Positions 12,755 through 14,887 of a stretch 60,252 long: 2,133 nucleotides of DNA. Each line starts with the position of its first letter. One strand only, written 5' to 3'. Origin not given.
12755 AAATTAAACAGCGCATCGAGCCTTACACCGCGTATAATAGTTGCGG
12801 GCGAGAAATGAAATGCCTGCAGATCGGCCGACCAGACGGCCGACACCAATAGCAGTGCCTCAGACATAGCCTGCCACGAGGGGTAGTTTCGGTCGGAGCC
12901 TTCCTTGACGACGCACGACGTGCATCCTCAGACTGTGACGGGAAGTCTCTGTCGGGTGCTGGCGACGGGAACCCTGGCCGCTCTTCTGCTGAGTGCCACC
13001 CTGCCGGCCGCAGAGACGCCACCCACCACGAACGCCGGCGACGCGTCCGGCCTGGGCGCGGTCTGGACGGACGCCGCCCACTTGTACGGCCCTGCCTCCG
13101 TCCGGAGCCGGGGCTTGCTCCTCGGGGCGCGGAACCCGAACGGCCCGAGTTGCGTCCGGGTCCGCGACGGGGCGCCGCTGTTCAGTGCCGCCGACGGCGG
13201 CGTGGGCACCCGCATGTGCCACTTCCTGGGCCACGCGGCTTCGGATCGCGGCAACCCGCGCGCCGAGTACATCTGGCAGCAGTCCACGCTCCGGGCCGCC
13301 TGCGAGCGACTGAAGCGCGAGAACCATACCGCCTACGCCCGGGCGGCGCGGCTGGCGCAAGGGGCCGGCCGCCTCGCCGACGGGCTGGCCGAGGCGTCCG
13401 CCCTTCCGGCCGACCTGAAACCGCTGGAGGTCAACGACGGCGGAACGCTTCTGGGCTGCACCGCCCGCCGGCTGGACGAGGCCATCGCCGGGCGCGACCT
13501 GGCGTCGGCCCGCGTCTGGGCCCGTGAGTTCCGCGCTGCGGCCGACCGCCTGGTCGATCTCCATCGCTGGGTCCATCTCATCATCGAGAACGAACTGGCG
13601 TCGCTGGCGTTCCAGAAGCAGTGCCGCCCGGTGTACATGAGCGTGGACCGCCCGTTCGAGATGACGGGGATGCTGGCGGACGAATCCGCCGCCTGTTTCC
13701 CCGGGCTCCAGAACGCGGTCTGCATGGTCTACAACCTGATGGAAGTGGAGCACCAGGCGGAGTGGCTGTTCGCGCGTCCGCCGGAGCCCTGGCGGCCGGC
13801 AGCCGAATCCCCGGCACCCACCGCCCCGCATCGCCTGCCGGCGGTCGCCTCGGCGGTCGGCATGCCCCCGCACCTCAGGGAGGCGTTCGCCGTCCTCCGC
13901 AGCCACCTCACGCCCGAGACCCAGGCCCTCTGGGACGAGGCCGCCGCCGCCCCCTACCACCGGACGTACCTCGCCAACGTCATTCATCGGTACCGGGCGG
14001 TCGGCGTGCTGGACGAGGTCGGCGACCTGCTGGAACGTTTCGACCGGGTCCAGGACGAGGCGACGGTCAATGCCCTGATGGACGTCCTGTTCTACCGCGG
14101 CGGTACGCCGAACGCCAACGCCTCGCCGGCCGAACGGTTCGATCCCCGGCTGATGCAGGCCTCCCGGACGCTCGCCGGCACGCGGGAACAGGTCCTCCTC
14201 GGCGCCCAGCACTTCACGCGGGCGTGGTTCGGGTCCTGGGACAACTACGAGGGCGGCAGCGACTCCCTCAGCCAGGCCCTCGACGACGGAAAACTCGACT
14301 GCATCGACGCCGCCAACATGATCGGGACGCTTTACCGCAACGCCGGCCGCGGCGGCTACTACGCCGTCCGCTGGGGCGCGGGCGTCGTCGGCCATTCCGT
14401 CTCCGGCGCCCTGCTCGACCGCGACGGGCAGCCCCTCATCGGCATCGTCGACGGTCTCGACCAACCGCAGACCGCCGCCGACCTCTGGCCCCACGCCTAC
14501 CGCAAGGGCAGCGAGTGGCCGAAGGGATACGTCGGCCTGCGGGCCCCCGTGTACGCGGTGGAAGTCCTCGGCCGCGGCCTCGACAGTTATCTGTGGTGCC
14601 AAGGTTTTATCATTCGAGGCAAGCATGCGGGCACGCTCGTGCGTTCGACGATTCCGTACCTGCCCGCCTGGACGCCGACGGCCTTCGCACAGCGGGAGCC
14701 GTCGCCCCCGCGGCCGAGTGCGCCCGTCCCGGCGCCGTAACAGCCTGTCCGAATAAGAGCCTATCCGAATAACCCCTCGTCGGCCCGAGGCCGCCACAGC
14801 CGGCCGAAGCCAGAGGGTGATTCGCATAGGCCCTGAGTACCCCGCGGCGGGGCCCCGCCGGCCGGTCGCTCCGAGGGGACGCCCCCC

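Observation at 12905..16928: Tandem paralogous secreted proteins of unknown family with a putative transglutaminase/papain-like Cys-His-Asp core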

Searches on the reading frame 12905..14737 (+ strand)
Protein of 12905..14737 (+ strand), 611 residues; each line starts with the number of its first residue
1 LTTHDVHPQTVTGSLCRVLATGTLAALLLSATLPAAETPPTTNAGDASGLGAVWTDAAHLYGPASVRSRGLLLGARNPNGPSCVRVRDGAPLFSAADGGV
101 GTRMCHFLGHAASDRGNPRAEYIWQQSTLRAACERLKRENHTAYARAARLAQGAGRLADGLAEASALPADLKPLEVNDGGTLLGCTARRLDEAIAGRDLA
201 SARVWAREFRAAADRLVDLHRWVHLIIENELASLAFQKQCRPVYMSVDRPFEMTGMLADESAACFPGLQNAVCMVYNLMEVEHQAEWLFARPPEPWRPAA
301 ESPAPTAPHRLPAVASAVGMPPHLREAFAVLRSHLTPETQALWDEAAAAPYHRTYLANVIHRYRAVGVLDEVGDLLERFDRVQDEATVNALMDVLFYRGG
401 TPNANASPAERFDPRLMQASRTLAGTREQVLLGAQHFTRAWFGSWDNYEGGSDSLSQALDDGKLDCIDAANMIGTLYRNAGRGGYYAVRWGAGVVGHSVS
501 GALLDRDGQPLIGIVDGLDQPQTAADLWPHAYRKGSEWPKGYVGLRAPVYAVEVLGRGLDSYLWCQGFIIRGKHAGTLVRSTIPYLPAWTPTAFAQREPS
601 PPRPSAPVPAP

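Call 4: search_protein_families(library=pfam, proteins=[window:12905-14737:+], max_evalue=10)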
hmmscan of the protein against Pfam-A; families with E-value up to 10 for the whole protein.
window:12905-14737:+ (611 aa): 0 families

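Call 5: search_protein_families(library=ncbifam, proteins=[window:12905-14737:+], max_evalue=10)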
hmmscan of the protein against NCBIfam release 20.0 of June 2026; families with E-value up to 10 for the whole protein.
window:12905-14737:+ (611 aa): 1 family
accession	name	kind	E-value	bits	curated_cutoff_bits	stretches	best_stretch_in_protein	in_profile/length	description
TIGR03057.1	xxxLxxG_by_4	repeat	0.18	12.1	18.6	1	148-165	9-26/28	X-X-X-Leu-X-X-Gly heptad repeat protein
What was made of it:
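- On Transglutaminase-like / papain-like cysteine peptidase superfamily: No Pfam or NCBIfam hit at E up to 10 for P1 or P2 (calls 4, 5).
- Closest known: LapG / BTLCP family. Different: No HMM match (calls 4, 5).
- Tried and rejected: Pfam and NCBIfam hmmscan at E up to 10 gave nothing relevant (calls 4, 5).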

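Call 6: find_homologous_proteins(query=window:12905-14737:+, max_evalue=0.001)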
Query window:12905-14737:+ (611 aa): 50 proteins with E <= 0.001 among 8000 candidates.
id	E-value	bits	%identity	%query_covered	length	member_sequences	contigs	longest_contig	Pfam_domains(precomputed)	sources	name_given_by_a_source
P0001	0.0e+0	1363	100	97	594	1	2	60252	-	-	-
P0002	0.0e+0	1178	86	94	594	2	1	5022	-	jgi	jgi:hypothetical protein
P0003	2.0e-244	831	62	98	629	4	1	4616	-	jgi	-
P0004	1.8e-233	795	61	93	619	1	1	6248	-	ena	-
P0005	5.3e-232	790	62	95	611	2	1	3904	-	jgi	-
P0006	2.0e-220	752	68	80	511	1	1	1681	-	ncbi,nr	ncbi:MAG: hypothetical protein U9R68_10055, partial [Planctomycetota bacterium]|nr:hypothetical prot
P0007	4.6e-210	717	57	97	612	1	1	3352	-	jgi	jgi:hypothetical protein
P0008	2.1e-209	715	55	99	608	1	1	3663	-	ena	-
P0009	4.8e-198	678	56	96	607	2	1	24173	-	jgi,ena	-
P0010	4.7e-178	612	54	89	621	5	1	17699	-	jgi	-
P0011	3.8e-159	549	50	87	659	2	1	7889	-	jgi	-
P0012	2.1e-157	543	49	91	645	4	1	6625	-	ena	-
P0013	1.8e-156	540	48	90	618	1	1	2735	-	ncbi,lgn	-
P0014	1.6e-153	531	49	88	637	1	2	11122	-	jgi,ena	-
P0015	3.0e-147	510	45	91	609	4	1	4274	-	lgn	-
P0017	2.2e-144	500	45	88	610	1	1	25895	-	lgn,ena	-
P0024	1.3e-138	481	46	88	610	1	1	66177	-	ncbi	-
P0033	2.6e-128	447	42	88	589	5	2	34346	-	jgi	-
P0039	2.1e-105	372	40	86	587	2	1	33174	-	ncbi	ncbi:MAG: hypothetical protein ABFD90_19480 [Phycisphaerales bacterium]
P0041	5.5e-105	370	47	61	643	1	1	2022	PF13385.14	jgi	-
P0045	1.2e-90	323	36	90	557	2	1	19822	-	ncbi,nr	ncbi:MAG: hypothetical protein JW955_03050 [Sedimentisphaerales bacterium]|nr:hypothetical protein [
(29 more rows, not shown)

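Call 7: search_solved_structures(query=window:12905-14737:+, max_evalue=10)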
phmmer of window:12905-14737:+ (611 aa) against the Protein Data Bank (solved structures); distinct sequences matched with E-value up to 10: 0.

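Call 11: search_solved_structures(query=A1, max_evalue=10, show_alignments=3)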
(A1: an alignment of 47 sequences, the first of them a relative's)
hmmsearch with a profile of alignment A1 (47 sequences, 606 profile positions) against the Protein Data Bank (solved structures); distinct sequences matched with E-value up to 10: 3.
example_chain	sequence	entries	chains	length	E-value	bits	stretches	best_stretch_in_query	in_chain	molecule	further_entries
8w6e_A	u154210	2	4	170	0.57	11.8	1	125-168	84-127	HBC599 in complex with wFAP1.1 | wFAP1.1 structure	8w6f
4l2w_C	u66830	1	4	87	0.67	11.5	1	124-167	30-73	Rho-associated protein kinase 1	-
4bwd_A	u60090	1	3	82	0.92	11.1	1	131-193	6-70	SHORT COILED-COIL PROTEIN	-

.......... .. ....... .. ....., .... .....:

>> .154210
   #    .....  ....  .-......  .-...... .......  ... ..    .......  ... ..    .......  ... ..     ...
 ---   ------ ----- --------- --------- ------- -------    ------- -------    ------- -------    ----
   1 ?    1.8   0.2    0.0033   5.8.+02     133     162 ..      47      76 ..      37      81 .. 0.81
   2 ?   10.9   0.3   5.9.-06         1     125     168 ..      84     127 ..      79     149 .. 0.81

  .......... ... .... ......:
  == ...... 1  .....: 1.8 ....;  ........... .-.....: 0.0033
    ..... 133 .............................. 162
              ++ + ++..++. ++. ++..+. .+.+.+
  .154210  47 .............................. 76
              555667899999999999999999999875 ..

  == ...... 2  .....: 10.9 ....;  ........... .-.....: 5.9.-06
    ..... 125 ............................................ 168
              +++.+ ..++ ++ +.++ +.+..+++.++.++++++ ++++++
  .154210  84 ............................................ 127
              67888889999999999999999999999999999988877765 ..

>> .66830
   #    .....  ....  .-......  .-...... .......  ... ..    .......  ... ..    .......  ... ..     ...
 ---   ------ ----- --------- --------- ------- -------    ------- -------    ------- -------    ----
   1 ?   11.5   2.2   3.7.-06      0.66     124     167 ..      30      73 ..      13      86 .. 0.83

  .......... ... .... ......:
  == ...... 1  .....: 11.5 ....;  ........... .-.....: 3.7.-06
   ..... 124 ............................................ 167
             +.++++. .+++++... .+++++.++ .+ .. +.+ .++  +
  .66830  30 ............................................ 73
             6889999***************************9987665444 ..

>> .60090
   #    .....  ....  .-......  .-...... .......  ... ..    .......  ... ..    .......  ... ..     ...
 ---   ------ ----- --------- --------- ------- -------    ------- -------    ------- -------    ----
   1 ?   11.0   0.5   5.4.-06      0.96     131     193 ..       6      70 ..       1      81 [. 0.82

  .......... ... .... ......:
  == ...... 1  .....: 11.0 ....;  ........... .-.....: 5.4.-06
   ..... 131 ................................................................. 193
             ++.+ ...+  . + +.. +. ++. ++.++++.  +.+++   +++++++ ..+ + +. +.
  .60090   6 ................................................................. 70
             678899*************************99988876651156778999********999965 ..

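Call 16: find_encoding_contigs(protein=P0024, flank=8000, max_places=3)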
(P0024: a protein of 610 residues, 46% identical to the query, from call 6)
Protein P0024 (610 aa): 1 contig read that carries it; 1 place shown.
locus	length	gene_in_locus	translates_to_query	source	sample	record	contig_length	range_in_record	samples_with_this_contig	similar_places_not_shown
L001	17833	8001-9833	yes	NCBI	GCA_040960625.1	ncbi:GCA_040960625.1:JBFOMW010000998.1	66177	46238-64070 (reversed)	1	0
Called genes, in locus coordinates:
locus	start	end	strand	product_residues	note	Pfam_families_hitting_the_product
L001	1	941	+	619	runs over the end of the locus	PF00291:PALP, PF00404:Dockerin_1 (weak)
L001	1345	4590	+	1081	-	PF07589:PEP_exosort_dom (weak)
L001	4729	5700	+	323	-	PF08279:HTH_11, PF19187:HTH_PafC (weak), PF13280:WYL, PF25583:WCX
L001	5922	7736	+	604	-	PF02321:OEP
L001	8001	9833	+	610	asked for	-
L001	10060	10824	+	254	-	PF20260:PUA_4, PF04452:Methyltrans_RNA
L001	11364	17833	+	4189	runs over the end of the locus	PF07691:PA14, PF10528:GLEYA (faint), PF07691:PA14, PF07589:PEP_exosort_dom (weak)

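Call 17: find_encoding_contigs(protein=P0039, flank=8000, max_places=3)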
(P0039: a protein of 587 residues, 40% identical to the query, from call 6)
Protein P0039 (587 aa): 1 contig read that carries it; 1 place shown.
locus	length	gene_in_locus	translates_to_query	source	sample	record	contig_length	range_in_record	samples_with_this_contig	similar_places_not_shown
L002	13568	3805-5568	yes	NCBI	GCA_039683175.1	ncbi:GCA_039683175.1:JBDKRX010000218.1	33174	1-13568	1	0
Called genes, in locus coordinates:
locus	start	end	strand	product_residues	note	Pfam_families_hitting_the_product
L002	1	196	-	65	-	?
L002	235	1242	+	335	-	PF00356:LacI, PF00532:Peripla_BP_1, PF13407:Peripla_BP_4, PF13377:Peripla_BP_3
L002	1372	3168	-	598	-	-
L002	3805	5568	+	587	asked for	-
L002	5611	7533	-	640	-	PF18370:RGI_lyase, PF13517:FG-GAP_3 (faint), PF21348:RGL11_C, PF01839:FG-GAP (faint)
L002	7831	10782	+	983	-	PF00754:F5_F8_type_C, PF14652:DUF4457 (weak), PF22633:F5_F8_type_C_2, PF13385:Laminin_G_3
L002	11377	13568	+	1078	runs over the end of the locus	PF02018:CBM_4_9, PF00754:F5_F8_type_C, PF22633:F5_F8_type_C_2 (weak), PF02018:CBM_4_9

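Call 19: find_encoding_contigs(protein=P0017, flank=8000, max_places=2)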
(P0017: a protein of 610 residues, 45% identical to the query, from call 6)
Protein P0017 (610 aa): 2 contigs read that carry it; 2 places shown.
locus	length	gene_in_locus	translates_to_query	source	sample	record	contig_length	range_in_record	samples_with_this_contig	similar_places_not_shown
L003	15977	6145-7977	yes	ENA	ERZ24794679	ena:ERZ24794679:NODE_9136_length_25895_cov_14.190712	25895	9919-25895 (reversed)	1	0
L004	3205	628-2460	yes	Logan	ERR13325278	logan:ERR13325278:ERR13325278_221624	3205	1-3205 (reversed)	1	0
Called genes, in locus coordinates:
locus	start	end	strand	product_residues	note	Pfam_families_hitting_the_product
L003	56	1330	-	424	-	PF02163:Peptidase_M50, PF00571:CBS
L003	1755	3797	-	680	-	PF22745:Nlig-Ia, PF01653:DNA_ligase_aden, PF03120:OB_DNA_ligase, PF03119:DNA_ligase_ZBD, PF12826:HHH_2, PF14520:HHH_5, PF00533:BRCT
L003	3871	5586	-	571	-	PF14716:HHH_8, PF14792:DNA_pol_B_palm (faint), PF14520:HHH_5, PF14791:DNA_pol_B_thumb, PF02811:PHP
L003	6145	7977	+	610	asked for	-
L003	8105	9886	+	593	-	-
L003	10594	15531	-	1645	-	-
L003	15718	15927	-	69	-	-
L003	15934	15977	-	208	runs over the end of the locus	-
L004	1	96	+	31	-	?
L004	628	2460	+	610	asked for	-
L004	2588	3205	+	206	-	?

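Call 24: find_encoding_contigs(protein=P0033, flank=8000, max_places=2)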
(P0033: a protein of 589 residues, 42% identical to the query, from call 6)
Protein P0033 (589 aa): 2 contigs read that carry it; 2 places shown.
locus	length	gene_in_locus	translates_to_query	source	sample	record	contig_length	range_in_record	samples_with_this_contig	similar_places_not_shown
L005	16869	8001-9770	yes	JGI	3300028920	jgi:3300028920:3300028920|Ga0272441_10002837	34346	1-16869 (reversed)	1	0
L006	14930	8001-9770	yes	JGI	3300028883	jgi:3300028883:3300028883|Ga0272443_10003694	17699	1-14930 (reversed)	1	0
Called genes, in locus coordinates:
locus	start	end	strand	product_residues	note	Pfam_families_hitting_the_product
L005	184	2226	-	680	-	PF22745:Nlig-Ia, PF01653:DNA_ligase_aden, PF03120:OB_DNA_ligase, PF03119:DNA_ligase_ZBD, PF12826:HHH_2, PF14520:HHH_5 (weak), PF00533:BRCT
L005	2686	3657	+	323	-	PF08220:HTH_DeoR (faint), PF08279:HTH_11, PF13551:HTH_29 (faint), PF19187:HTH_PafC (weak), PF25213:HVO_A0261_N (weak), PF13280:WYL, PF25583:WCX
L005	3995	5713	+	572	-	PF02321:OEP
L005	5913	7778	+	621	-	-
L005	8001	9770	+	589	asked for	-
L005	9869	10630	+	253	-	PF20260:PUA_4, PF04452:Methyltrans_RNA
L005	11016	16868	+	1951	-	?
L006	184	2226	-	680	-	PF22745:Nlig-Ia, PF01653:DNA_ligase_aden, PF03120:OB_DNA_ligase, PF03119:DNA_ligase_ZBD, PF12826:HHH_2, PF14520:HHH_5 (weak), PF00533:BRCT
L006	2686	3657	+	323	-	PF08220:HTH_DeoR (faint), PF08279:HTH_11, PF13551:HTH_29 (faint), PF19187:HTH_PafC (weak), PF25213:HVO_A0261_N (weak), PF13280:WYL, PF25583:WCX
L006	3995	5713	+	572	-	PF02321:OEP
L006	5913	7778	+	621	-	-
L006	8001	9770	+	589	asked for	-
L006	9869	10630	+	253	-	PF20260:PUA_4, PF04452:Methyltrans_RNA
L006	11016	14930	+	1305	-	?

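Call 25: find_encoding_contigs(protein=P0045, flank=8000, max_places=2)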
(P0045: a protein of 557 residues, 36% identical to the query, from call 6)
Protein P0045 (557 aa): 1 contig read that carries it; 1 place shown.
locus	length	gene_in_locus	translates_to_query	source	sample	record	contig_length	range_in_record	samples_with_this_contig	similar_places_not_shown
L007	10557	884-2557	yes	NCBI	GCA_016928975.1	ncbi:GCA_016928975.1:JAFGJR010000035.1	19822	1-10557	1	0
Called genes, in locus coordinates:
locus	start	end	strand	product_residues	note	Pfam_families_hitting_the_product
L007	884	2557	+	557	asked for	-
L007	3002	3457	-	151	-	PF03479:PCC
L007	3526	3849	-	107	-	-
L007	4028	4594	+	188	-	PF07638:Sigma70_ECF (weak), PF04542:Sigma70_r2, PF04545:Sigma70_r4, PF08281:Sigma70_r4_2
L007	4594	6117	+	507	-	-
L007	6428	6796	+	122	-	-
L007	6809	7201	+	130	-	PF01022:HTH_5 (weak), PF13601:HTH_34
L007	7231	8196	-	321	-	-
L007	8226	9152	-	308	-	-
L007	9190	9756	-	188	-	PF03551:PadR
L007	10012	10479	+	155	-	PF10399:UCR_Fe-S_N (weak), PF12675:DUF3795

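Call 26: predict_structure(alignment_id=A1)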
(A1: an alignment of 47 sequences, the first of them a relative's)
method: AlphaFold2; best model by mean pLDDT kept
length: 594 residues; sequences in the alignment: 47
mean_pLDDT: 89.5   pTM: 0.90
mean pLDDT of the five models: 89.5, 88.6, 88.5, 88.3, 88.2
residues with pLDDT >= 90: 468; 70-90: 64; 50-70: 13; < 50: 49
segments of 3 or more residues with pLDDT < 50: 1-28, 573-576, 578-594
pLDDT, mean of each block of 10 residues (from residue 1): 39 40 47 93 97 98 87 83 97 94 98 98 98 98 96 96 95 97 97 98 99 98 97 90 93 96 98 93 73 92 97 98 98 97 96 98 93 96 82 95 97 98 95 85 94 97 96 95 92 92 94 87 91 96 96 94 90 50 40 36
secondary structure, 60 per line:
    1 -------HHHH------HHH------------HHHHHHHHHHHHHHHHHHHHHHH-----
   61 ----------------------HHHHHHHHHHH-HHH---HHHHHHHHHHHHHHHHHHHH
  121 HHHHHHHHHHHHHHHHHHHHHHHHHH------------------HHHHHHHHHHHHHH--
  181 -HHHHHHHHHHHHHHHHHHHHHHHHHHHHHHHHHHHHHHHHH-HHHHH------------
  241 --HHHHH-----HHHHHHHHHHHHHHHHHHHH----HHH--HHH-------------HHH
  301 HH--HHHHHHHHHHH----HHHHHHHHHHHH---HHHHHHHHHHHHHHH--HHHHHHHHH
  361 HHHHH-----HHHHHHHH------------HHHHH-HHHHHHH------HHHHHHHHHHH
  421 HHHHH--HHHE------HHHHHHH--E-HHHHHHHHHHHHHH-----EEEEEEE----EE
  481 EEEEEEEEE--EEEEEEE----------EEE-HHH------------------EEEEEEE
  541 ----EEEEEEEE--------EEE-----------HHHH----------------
elements in order: H8-11 H33-55 H83-93 H101-146 H165-178 H182-222 H224-228 H243-247 H253-272 H298-302 H305-315 H320-331 H335-349 H352-365 H371-378 H391-395 H397-403 H410-425 H438-444 H449-462 E468-474 E479-489 E492-498 E509-511 E534-540 E545-552 E561-563 H575-578
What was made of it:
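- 13043..14245 (+): P1 all-alpha domain of about 400 residues, family-specific, with no convincing structural match. AlphaFold model: helices span residues 33-425 of P0001 with pLDDT mostly above 90 (call 26).
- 14300..14302 (+): P1 Cys466 codon (TGC), predicted nucleophile, in the invariant D-C motif. It is the first residue of helix 449-462 in P0001 numbering (call 26).
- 14393..14395 (+): P1 His497 codon, predicted general base. It lies at the start of strand 479-489 (call 26).
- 14450..14452 (+): P1 Asp516 codon, predicted third triad member. It lies directly after strand 492-498 (call 26).
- On BTLCP / LapG family: However, the proteins are 611 and 626 aa and carry an extra helical domain of about 400 residues (call 26).
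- Full-length model: pLDDT 89.5, pTM 0.90, with Cys at the helix N-terminus and His and Asp on the next two strands (call 26).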

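Call 28: fold_search(model_id=the predicted structure, library=pdb)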
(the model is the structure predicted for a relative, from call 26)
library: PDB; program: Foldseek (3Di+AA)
matches with E <= 10: 61; with E <= 0.001: 0
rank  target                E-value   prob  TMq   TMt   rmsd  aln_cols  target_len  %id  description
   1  3isr_A                1.2e-01  0.89  0.15  0.28  12.5       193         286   13  The Crystal Structure of a Putative Cysteine Protease from Cytophaga hutchinsonii to 1.9A (released 2009-09-08)
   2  3isr_B                1.8e-01  0.82  0.15  0.28  12.5       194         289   12  The Crystal Structure of a Putative Cysteine Protease from Cytophaga hutchinsonii to 1.9A (released 2009-09-08)
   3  6qby_C                8.2e-01  0.13  0.13  0.27  17.9       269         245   11  Crystal structure of VASH 2 in complex with SVBP (released 2019-04-24)
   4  6j7b_A                9.0e-01  0.13  0.13  0.26  17.6       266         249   10  Crystal structure of VASH1-SVBP in complex with epoY (released 2019-06-19)
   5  6och_A                9.4e-01  0.14  0.13  0.28  17.5       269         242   10  Crystal structure of VASH1-SVBP complex bound with parthenolide (released 2019-06-26)
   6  6j4p_A                1.0e+00  0.35  0.15  0.32   6.3       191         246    9  Structural basis of tubulin detyrosination by vasohibins-SVBP enzyme complex and functional implications (released 2019-05-01)
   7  7zcw_C                1.3e+00  0.18  0.14  0.27   7.5       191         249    8  Cryo-EM structure of GMPCPP-microtubules in complex with VASH2-SVBP (released 2022-12-14)
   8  6jze_A                1.4e+00  0.10  0.13  0.26  18.1       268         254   10  Crystal structure of VASH2-SVBP complex with the magic triangle I3C (released 2019-08-07)
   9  6j4u_A                1.4e+00  0.09  0.12  0.25  17.7       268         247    9  Structural basis of tubulin detyrosination by vasohibins-SVBP enzyme complex and functional implications (released 2019-05-01)
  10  6j4o_A                1.5e+00  0.11  0.13  0.27  18.3       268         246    8  Structural basis of tubulin detyrosination by vasohibins-SVBP enzyme complex and functional implications (released 2019-05-01)
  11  6j8f_B                1.5e+00  0.08  0.12  0.25  18.1       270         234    9  Crystal structure of SVBP-VASH1 with peptide mimic the C-terminal of alpha-tubulin (released 2019-06-19)
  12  9y6s_8G               1.7e+00  0.28  0.13  0.13   9.0       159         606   17  96-nm repeat of the Leishmania tarentolae doublet microtubule (released 2025-12-17)
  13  6j8o_B                1.7e+00  0.09  0.13  0.27  17.5       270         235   10  Structure of a hypothetical protease (released 2020-01-22)
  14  8ufe                  1.7e+00  0.02  0.09  0.11  24.9       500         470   13  Multidrug efflux pump EfpA from mycobacterium smegmatis (released 2024-09-11)
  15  6ocf_A                1.8e+00  0.10  0.13  0.27  17.2       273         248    9  The crystal structure of VASH1-SVBP complex (released 2019-06-26)
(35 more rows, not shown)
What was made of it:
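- The full-length search already had 3isr and the vasohibins on top (call 28).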
